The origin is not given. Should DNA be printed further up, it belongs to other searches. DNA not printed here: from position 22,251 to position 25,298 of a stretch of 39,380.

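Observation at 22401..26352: Two-gene operon: DUF4143-type AAA+ ATPase followed by a PHP-phosphoesterase/SMC-like ATPase as a candidate undescribed defence pair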

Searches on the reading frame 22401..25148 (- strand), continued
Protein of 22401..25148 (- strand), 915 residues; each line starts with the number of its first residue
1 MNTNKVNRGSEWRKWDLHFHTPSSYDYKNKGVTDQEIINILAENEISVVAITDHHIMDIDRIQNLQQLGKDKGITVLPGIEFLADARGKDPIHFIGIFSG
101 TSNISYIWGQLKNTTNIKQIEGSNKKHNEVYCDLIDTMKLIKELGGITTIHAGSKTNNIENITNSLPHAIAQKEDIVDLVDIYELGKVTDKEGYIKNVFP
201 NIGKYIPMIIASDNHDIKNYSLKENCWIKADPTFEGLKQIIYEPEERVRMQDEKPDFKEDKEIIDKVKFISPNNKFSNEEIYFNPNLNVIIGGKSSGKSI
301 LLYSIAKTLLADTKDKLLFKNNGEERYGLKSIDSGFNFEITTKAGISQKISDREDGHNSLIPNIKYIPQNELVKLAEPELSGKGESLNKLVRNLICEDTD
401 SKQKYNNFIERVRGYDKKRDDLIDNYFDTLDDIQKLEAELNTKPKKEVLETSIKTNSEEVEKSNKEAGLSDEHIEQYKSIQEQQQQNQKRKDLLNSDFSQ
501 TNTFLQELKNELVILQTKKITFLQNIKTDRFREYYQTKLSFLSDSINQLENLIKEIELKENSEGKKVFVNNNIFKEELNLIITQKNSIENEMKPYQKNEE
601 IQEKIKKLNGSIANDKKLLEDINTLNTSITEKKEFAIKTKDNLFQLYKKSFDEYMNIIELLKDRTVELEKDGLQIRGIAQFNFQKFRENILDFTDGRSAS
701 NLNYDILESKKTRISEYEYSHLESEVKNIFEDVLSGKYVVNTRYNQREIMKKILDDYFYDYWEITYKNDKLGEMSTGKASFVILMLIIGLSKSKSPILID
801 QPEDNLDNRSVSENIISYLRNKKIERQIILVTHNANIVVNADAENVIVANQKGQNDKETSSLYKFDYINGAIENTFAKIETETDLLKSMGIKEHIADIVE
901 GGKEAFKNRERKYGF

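Call 23: find_related_loci(query=A1, collection=genome_contigs, flank=8000)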
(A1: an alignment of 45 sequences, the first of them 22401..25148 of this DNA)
Query A1 (915 aa) in genome_contigs; peptide patterns used: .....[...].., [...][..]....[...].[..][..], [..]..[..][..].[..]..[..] (x = any residue, [..] = any of these).
600 stretches matched a pattern (row limit reached: there are more); 554 encode a relative of the query (tblastn E <= 1e-3); the best 80 are kept; 79 distinct loci.
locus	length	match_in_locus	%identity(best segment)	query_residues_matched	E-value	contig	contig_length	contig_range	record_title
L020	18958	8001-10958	56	5-915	0e+0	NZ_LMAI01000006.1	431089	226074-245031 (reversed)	Chryseobacterium aquaticum subsp. greenlandense strain UMB34 Contig06, whole genome shotgun sequence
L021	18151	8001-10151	51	195-915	0e+0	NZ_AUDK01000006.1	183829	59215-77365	Flavobacterium daejeonense DSM 17708 H599DRAFT_scaffold00006.6_C, whole genome shotgun sequence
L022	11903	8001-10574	40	5-914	2e-176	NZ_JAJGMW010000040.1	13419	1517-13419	Leeuwenhoekiella parthenopeia strain Mr9 Scaffold40, whole genome shotgun sequence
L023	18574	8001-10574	39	4-913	5e-173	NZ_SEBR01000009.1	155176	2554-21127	MAG: Flavobacterium sp. isolate PMG_227 scaffold_140, whole genome shotgun sequence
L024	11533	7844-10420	41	4-914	0e+0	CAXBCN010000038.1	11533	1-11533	MAG TPA_asm: uncultured Cellulophaga sp. isolate ERR2762101_binner12_Refined_2 genome assembly, contig: ERZ3422273.2895,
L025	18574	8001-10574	39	4-913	2e-149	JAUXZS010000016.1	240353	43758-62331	MAG: Bacteroidota bacterium isolate C18_maxbin.119 C18_k141_203874, whole genome shotgun sequence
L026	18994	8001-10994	40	6-915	7e-145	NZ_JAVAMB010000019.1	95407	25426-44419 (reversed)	Flavobacterium sp. DG2-3 NODE_19_length_95407_cov_42.411948, whole genome shotgun sequence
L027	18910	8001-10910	43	5-915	0e+0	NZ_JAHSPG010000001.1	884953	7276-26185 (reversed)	Pinibacter aurantiacus strain MAH-26 platanus_K_17_124_1, whole genome shotgun sequence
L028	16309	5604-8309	44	6-913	3e-114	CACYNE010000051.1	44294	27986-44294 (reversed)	MAG: uncultured Prevotellaceae bacterium isolate RUG12087 genome assembly, contig: RUG12087_asm_51, whole genome shotgun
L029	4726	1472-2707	48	3-406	8e-114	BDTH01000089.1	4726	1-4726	Bacterium BMS3Abin15 DNA, contig: NODE_122, whole genome shotgun sequence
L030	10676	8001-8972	57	6-313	3e-112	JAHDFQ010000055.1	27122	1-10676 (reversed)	MAG: Saprospiraceae bacterium isolate MAG-26 ND_1343, whole genome shotgun sequence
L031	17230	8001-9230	48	4-406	7e-109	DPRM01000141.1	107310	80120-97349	MAG TPA_asm: Prolixibacteraceae bacterium isolate UBA8504 contig_90052, whole genome shotgun sequence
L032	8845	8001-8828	62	6-276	3e-105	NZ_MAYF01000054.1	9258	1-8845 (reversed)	Chryseobacterium contaminans strain C-26 scaffold_147, whole genome shotgun sequence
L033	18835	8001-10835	31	1-915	2e-100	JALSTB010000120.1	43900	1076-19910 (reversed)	MAG: Melioribacteraceae bacterium isolate 356-308_metabat2_scaf2bin.084 356-308_scaffold_439_c1, whole genome shotgun se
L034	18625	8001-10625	32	9-915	2e-110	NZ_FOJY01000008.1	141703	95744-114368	Acetitomaculum ruminis DSM 5522, whole genome shotgun sequence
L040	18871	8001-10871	29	1-915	2e-89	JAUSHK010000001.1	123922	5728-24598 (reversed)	MAG: Candidatus Jorgensenbacteria bacterium isolate E14_metabat.bin.188 E14_k141_47283, whole genome shotgun sequence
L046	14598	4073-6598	30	7-913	1e-74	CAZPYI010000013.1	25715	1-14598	MAG TPA_asm: uncultured Streptococcus sp. isolate SRP216815_co1_222 genome assembly, contig: NODE_2136_length_25715_cov_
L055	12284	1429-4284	34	8-913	3e-68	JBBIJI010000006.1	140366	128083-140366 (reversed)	MAG: Nitrospiraceae bacterium isolate MTF170219_bin_159 NODE_47_length_140366_cov_14.058342, whole genome shotgun sequen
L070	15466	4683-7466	29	3-913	1e-51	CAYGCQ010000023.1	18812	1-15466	MAG TPA_asm: uncultured Pseudomonadales bacterium isolate ERP113451_co1_16 genome assembly, contig: NODE_3404_length_188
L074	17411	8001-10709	32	6-913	8e-69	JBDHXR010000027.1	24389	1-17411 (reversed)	MAG: Fluviicola sp. isolate AS-MICRO-3CA.321 NODE_8726_length_24389_cov_4.245673, whole genome shotgun sequence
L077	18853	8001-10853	46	9-915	1e-44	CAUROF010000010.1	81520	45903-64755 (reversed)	MAG TPA_asm: uncultured Fusobacterium sp. isolate ERR9968906_bin.3_MetaWRAP_v1.3_MAG genome assembly, contig: ERZ2161587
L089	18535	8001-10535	24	34-915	4e-34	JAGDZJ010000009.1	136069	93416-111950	MAG: Natronospirillum sp. isolate FR12gam6 FR12ZCynBig_contig_8714, whole genome shotgun sequence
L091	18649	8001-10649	24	1-915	2e-32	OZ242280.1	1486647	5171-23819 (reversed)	MAG: Gammaproteobacteria bacterium isolate 24228fdc-d01c-463b-9888-ab69180e93ae genome assembly, chromosome: 1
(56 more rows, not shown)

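Call 30: search_protein_families(library=pfam, alignment_id=A2, max_evalue=0.001)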
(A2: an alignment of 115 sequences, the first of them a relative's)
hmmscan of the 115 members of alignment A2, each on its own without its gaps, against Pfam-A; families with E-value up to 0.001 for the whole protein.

A. member 1, L020:6835-7437:+ (200 aa): 1 family
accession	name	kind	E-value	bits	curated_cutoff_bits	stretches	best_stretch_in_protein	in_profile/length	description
PF12728.13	HTH_17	-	6.4e-09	36.4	27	1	150-199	1-50/51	Helix-turn-helix domain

B. families by the number of members that match (of 115 scanned): 143 families (the first 25 are shown)
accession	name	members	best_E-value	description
PF04851.21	ResIII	11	7.1e-42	Type III restriction enzyme, res subunit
PF00270.35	DEAD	9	7.1e-13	DEAD/DEAH box helicase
PF01420.25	Methylase_S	8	2.8e-54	Type I restriction modification DNA specificity domain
PF01555.25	N6_N4_Mtase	6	7.1e-42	DNA methylase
PF18766.7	SWI2_SNF2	5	4.6e-61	SWI2/SNF2 ATPase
PF00271.37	Helicase_C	5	2.7e-15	Helicase conserved C-terminal domain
PF04313.20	HSDR_N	4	1.5e-37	Type I restriction enzyme R protein N terminus (HSDR_N)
PF02384.22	N6_Mtase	3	1.9e-103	N-6 DNA Methylase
PF06250.17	YhcG_C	3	1.3e-53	YhcG PDDEXK nuclease domain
PF00176.29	SNF2-rel_dom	3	7.5e-19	SNF2-related domain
PF07669.17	Eco57I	3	2.1e-12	Eco57I restriction-modification methylase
PF09903.14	DUF2130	2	6.9e-91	Uncharacterized protein conserved in bacteria (DUF2130)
PF01139.22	RtcB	2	1.9e-83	tRNA-splicing ligase RtcB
PF17761.7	DUF1016_N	2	3.8e-41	DUF1016 N-terminal domain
PF08463.15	EcoEI_R_C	2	5.4e-39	EcoEI R protein C-terminal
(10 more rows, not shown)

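Call 31: search_protein_families(library=pfam, alignment_id=A3, max_evalue=0.001)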
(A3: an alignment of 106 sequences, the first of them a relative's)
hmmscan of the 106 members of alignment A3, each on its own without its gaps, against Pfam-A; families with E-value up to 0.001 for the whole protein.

A. member 1, L020:10985-11482:+ (165 aa): 1 family
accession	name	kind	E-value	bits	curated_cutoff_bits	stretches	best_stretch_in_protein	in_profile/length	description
PF14130.12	Cap4_nuclease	-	5.3e-12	46.8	26.2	1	3-144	3-134/200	Cap4, dsDNA endonuclease domain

B. families by the number of members that match (of 106 scanned): 170 families (the first 25 are shown)
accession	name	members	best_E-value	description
PF04326.19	SLFN_AlbA_2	6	9.6e-24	Schlafen, AlbA_2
PF13749.12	HATPase_c_4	6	2.1e-20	Putative ATP-dependent DNA helicase recG C-terminal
PF04851.21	ResIII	4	3.9e-17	Type III restriction enzyme, res subunit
PF13424.12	TPR_12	3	4e-51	Tetratricopeptide repeat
PF13620.12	CarboxypepD_reg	3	6.6e-47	Carboxypeptidase regulatory-like domain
PF13715.12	CarbopepD_reg_2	3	2.7e-28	CarboxypepD_reg-like domain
PF02518.31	HATPase_c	3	1.4e-19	Histidine kinase-, DNA gyrase B-, and HSP90-like ATPase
PF18962.6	Por_Secre_tail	3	1.9e-15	Secretion system C-terminal sorting domain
PF02463.25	SMC_N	3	5.4e-13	RecF/RecN/SMC N terminal domain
PF13414.12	TPR_11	2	4.4e-165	TPR repeat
PF00515.34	TPR_1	2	2.4e-163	Tetratricopeptide repeat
PF07719.23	TPR_2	2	1.1e-136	Tetratricopeptide repeat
PF13181.12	TPR_8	2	9.3e-126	Tetratricopeptide repeat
PF09903.14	DUF2130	2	2.5e-91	Uncharacterized protein conserved in bacteria (DUF2130)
PF13432.12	TPR_16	2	5.9e-89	Tetratricopeptide repeat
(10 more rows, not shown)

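Call 40: search_solved_structures(query=A1, max_evalue=0.01)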
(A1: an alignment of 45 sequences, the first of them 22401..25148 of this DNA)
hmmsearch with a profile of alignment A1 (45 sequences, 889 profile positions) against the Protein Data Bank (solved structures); distinct sequences matched with E-value up to 0.01: 74 (the best 60 are shown).
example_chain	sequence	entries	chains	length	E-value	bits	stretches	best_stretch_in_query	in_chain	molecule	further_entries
9lwi_A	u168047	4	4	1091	2.1e-10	42.9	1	262-678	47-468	Structural maintenance of chromosomes protein 6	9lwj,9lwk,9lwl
6wg3_B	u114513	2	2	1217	2.9e-10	42.4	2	264-630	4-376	Structural maintenance of chromosomes protein 3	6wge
7ylm_B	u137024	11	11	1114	2.9e-09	39.1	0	358-661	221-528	SMC6 isoform 1 | Structural maintenance of chromosomes protein 6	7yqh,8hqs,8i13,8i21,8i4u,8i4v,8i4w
7qcd_B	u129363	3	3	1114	3.9e-09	38.7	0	358-661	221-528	Structural maintenance of chromosomes protein 6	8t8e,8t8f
8i4x_B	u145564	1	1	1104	6.2e-09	38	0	354-635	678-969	Structural maintenance of chromosomes protein 6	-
7w1m_B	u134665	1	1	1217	8.5e-09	37.5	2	264-630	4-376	Structural maintenance of chromosomes protein 3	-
8v46_A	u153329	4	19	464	4.4e-08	35.2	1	261-386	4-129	AriA antitoxin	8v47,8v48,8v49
7tve_E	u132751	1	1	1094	1.3e-07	33.6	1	245-689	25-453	Structural maintenance of chromosomes protein 5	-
7zr1_C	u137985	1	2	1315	1.3e-07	33.6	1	391-808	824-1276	DH domain-containing protein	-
7qcd_A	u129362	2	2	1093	1.4e-07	33.5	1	245-689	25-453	Structural maintenance of chromosomes protein 5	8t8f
7ylm_A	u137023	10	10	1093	1.5e-07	33.4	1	245-689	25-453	Structural maintenance of chromosomes protein 5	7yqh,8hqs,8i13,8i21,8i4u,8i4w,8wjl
8i4v_A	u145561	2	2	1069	5.3e-07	31.6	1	263-689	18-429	Structural maintenance of chromosomes protein 5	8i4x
8ux9_B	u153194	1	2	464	1.4e-06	30.2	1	261-386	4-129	AriA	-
8v45_A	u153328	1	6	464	1.5e-06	30.2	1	261-386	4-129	AriA antitoxin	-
5dac_A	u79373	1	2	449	4.5e-06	28.5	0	746-808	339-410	Putative uncharacterized protein,Putative uncharacterized protein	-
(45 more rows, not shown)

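Call 65: predict_structure(alignment_id=A1)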
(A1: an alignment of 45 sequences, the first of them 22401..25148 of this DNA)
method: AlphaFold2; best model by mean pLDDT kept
length: 915 residues; sequences in the alignment: 45
mean_pLDDT: 83.3   pTM: 0.71
mean pLDDT of the five models: 83.3, 82.2, 81.9, 81.3, 81.2
residues with pLDDT >= 90: 339; 70-90: 443; 50-70: 99; < 50: 34
segments of 3 or more residues with pLDDT < 50: 1-4, 312-332, 559-562, 564-567
pLDDT, mean of each block of 10 residues (from residue 1): 64 95 94 96 95 94 95 94 78 93 93 83 69 91 95 87 80 86 93 88 89 92 87 87 89 92 94 84 95 87 87 46 41 73 92 72 84 77 73 88 94 95 95 93 88 84 66 67 77 77 79 85 88 89 84 65 49 72 76 62 75 87 92 95 95 94 85 89 86 68 73 66 89 85 87 92 90 86 90 89 70 87 93 86 91 61 83 82 83 87 83 61
secondary structure, 60 per line:
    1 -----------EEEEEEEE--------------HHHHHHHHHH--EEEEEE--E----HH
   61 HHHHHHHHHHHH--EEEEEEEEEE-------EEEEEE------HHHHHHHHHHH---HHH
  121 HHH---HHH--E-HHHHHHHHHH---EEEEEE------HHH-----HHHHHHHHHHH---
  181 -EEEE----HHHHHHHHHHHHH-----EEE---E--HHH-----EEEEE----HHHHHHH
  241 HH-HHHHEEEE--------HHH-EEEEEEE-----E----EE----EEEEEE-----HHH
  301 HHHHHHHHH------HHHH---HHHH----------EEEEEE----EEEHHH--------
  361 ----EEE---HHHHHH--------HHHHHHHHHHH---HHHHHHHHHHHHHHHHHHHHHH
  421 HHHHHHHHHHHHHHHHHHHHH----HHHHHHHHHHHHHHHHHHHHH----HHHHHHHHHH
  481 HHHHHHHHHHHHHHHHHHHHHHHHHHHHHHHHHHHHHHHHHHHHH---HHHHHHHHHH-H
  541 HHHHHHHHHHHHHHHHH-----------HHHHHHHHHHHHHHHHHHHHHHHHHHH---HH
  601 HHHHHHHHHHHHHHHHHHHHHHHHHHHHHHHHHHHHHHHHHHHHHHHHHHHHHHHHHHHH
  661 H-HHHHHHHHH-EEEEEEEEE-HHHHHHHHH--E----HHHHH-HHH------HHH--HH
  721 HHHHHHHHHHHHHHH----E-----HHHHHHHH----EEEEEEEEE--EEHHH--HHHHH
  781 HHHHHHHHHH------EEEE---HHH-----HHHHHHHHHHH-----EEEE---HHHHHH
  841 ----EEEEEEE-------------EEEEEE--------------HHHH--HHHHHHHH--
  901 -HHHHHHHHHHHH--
elements in order (helices of 4 or more, strands of 3 or more residues): E12-19 H34-43 E46-51 H59-72 E75-84 E92-97 H104-114 H118-123 H134-143 E147-152 H167-177 E182-185 H190-202 E208-210 E225-229 H234-242 H244-247 E248-251 E264-270 E287-292 H298-309 H316-319 H323-326 E337-342 E347-349 E365-367 H371-376 H385-395 H399-441 H446-466 H471-525 H529-538 H540-557 H569-595 H599-661 H663-671 E673-681 H683-691 H699-703 H719-735 H746-753 E758-766 H776-790 E797-800 H812-822 E828-831 H835-840 E845-851 E865-870 H885-888 H891-898 H902-913

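Call 68: find_encoding_contigs(protein=P0088, flank=5000, max_places=5)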
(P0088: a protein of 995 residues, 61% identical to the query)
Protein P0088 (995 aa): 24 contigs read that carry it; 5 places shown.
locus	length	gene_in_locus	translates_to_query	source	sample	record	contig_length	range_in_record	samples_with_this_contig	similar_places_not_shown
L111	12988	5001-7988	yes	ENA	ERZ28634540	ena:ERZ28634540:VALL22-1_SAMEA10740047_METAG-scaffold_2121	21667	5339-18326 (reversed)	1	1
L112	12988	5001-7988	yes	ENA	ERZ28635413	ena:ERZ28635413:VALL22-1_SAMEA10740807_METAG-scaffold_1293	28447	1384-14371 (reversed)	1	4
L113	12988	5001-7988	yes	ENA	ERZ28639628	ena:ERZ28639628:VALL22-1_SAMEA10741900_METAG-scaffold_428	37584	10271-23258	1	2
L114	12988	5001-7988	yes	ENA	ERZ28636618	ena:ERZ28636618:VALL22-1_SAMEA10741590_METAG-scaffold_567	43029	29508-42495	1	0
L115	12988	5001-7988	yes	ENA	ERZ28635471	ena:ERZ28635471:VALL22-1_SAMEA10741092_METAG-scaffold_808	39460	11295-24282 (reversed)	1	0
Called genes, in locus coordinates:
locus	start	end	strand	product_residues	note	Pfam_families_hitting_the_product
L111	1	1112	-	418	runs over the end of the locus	-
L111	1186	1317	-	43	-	-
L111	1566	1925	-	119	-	-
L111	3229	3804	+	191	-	PF00239:Resolvase, PF02796:HTH_7 (weak)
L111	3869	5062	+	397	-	PF13173:AAA_14, PF13635:DUF4143 (weak)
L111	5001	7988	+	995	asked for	-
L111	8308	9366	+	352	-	PF00801:PKD (weak), PF18911:PKD_4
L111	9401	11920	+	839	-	PF02861:Clp_N, PF13191:AAA_16 (weak), PF00004:AAA, PF17871:AAA_lid_9, PF07724:AAA_2, PF00004:AAA (weak), PF07728:AAA_5, PF10431:ClpB_D2-small, +5 more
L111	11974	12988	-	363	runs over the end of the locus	PF11153:DUF2931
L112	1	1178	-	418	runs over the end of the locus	-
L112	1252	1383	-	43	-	-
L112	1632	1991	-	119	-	-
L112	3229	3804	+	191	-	PF00239:Resolvase, PF02796:HTH_7 (weak)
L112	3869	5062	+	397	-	PF13173:AAA_14, PF13635:DUF4143 (weak)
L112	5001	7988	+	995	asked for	-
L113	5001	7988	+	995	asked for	-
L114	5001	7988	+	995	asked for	-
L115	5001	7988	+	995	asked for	-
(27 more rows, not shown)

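Call 69: find_encoding_contigs(protein=P0059, flank=5000, max_places=5)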
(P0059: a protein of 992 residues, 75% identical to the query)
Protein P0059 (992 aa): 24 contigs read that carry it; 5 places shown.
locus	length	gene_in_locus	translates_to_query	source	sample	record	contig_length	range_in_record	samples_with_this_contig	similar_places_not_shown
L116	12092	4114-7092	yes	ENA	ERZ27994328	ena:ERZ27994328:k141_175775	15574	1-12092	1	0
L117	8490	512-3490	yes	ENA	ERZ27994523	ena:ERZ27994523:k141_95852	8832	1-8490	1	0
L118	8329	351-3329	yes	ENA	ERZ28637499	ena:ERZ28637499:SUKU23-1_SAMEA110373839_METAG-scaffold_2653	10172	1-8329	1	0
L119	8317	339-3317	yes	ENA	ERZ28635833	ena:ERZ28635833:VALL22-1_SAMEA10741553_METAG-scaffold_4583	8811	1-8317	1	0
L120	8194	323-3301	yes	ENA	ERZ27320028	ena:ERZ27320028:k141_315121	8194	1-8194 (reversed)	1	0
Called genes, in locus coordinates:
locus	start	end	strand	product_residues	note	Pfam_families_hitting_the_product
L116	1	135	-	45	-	?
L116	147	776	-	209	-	PF13605:DUF4141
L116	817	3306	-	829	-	PF12991:DUF3875, PF19044:P-loop_TraG, PF12846:AAA_10 (faint)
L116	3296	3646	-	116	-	PF13571:DUF4133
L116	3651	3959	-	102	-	PF13572:DUF4134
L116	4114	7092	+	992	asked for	-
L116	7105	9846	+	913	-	PF13086:AAA_11, PF13245:AAA_19 (faint), PF13604:AAA_30 (faint), PF01443:Viral_helicase1 (faint), PF13087:AAA_12, PF13538:UvrD_C_2 (weak)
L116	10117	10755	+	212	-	PF14113:Tae4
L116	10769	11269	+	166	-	-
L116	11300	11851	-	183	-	-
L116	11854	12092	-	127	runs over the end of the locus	PF11888:DUF3408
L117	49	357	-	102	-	PF13572:DUF4134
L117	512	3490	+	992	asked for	-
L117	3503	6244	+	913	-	PF13086:AAA_11, PF13245:AAA_19 (faint), PF13604:AAA_30 (faint), PF01443:Viral_helicase1 (faint), PF13087:AAA_12, PF13538:UvrD_C_2 (weak)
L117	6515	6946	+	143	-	PF14113:Tae4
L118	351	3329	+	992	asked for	-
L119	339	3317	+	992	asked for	-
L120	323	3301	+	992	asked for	-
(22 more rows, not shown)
